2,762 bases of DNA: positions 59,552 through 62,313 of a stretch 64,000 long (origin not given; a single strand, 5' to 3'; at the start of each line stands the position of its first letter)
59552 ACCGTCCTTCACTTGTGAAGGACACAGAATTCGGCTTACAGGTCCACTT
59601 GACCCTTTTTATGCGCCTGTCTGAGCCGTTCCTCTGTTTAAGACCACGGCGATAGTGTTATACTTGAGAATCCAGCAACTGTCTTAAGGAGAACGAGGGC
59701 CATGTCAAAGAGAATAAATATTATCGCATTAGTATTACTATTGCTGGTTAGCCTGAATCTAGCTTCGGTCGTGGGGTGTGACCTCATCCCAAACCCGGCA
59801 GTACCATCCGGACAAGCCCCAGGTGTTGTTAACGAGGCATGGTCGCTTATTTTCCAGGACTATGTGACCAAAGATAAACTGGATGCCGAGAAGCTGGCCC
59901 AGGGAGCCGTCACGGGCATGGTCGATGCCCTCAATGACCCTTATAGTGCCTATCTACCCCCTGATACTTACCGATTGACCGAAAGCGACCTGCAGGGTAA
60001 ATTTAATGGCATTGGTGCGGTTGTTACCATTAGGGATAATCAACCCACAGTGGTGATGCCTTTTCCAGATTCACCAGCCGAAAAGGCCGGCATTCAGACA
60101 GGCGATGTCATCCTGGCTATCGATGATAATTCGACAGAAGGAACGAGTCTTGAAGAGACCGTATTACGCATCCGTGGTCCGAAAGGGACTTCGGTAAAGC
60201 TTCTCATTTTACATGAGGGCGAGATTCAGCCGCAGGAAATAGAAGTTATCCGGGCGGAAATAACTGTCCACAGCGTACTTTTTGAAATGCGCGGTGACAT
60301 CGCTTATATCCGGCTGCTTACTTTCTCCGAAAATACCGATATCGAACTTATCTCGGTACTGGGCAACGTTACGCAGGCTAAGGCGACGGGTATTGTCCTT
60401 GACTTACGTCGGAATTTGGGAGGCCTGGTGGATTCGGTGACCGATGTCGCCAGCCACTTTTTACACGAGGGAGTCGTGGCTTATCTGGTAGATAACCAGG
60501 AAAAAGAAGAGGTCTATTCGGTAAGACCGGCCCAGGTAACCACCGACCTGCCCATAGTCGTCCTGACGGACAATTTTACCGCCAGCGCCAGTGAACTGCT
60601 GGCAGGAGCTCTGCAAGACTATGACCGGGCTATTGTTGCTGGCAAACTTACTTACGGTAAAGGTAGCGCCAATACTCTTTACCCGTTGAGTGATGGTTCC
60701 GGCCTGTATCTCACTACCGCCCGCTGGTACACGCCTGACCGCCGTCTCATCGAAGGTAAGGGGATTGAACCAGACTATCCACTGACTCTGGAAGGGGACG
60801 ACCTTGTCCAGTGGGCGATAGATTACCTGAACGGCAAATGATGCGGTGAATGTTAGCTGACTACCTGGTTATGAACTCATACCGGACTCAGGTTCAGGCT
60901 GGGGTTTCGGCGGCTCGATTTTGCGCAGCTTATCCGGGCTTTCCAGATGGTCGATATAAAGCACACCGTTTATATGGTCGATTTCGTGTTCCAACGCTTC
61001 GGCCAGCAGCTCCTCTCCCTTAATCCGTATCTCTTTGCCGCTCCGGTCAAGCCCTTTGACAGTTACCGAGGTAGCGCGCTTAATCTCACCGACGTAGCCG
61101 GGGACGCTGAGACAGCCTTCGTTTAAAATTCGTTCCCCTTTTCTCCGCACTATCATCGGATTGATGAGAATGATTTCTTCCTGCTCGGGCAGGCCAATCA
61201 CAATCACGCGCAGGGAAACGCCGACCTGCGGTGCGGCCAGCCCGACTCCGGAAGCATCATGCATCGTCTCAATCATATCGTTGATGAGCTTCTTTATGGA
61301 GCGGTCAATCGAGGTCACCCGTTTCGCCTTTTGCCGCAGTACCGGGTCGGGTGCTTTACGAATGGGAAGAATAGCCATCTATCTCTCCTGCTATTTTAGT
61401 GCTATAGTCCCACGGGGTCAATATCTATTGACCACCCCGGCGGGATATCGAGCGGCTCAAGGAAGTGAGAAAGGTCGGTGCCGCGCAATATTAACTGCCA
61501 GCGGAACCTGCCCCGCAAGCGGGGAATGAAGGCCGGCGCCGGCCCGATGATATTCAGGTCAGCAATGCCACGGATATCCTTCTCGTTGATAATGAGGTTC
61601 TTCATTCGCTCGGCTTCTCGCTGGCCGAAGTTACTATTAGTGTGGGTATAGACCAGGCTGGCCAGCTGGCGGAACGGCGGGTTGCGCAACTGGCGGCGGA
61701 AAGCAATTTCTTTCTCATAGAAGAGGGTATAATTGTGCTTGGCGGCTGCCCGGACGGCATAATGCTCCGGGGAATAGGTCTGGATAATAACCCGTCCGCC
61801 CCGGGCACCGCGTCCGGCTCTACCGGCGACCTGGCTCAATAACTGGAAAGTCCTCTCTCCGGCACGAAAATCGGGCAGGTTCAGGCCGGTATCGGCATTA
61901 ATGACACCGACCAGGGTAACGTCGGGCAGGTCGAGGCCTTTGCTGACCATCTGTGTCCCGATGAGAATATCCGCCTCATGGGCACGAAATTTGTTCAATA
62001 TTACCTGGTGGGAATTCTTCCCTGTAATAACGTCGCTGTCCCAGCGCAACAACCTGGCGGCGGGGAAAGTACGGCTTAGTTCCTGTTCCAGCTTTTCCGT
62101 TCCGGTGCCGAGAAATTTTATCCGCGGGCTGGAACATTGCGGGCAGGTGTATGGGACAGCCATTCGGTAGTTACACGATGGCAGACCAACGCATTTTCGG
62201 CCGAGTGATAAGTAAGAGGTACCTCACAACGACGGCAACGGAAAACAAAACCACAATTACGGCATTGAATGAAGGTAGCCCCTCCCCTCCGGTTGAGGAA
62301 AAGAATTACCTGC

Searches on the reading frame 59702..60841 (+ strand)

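Call 75: search_protein_families(library=pfam, proteins=[window:59702-60841:+], max_evalue=0.00001)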
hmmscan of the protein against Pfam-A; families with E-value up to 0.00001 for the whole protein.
window:59702-60841:+ (379 aa): 5 families
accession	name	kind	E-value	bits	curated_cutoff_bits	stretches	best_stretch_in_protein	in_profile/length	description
PF03572.23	Peptidase_S41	-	1.1e-47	162.1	24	1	199-360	1-164/165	Peptidase family S41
PF17820.7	PDZ_6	-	3.2e-11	43.3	27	1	122-169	7-52/54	PDZ domain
PF22694.1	CtpB_N-like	-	5.5e-11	43.2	27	1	43-88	41-84/85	Activating protease CtpB N-terminal domain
PF00595.29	PDZ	-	1.3e-09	38.8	23.2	1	116-170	28-81/81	PDZ domain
PF13180.12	PDZ_2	-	1.6e-09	38.4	27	1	104-181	3-79/80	PDZ domain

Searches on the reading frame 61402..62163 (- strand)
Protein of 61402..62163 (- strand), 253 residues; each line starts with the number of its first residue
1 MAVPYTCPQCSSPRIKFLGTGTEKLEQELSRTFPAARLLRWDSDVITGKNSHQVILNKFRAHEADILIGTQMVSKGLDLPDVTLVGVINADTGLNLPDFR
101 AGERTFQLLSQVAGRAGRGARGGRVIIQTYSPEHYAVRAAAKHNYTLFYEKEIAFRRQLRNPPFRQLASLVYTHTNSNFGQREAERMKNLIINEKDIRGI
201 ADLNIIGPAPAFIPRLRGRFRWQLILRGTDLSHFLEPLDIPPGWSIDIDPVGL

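Call 75: search_protein_families(library=pfam, proteins=[window:61402-62163:-], max_evalue=0.00001)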
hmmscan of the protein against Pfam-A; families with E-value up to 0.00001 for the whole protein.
window:61402-62163:- (253 aa): 2 families
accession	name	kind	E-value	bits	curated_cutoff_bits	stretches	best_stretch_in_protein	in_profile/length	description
PF18074.6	PriA_C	-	4e-13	50.4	26.9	1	163-250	1-95/95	Primosomal protein N C-terminal domain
PF00271.37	Helicase_C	-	3e-09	37.6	23.5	1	47-118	46-108/110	Helicase conserved C-terminal domain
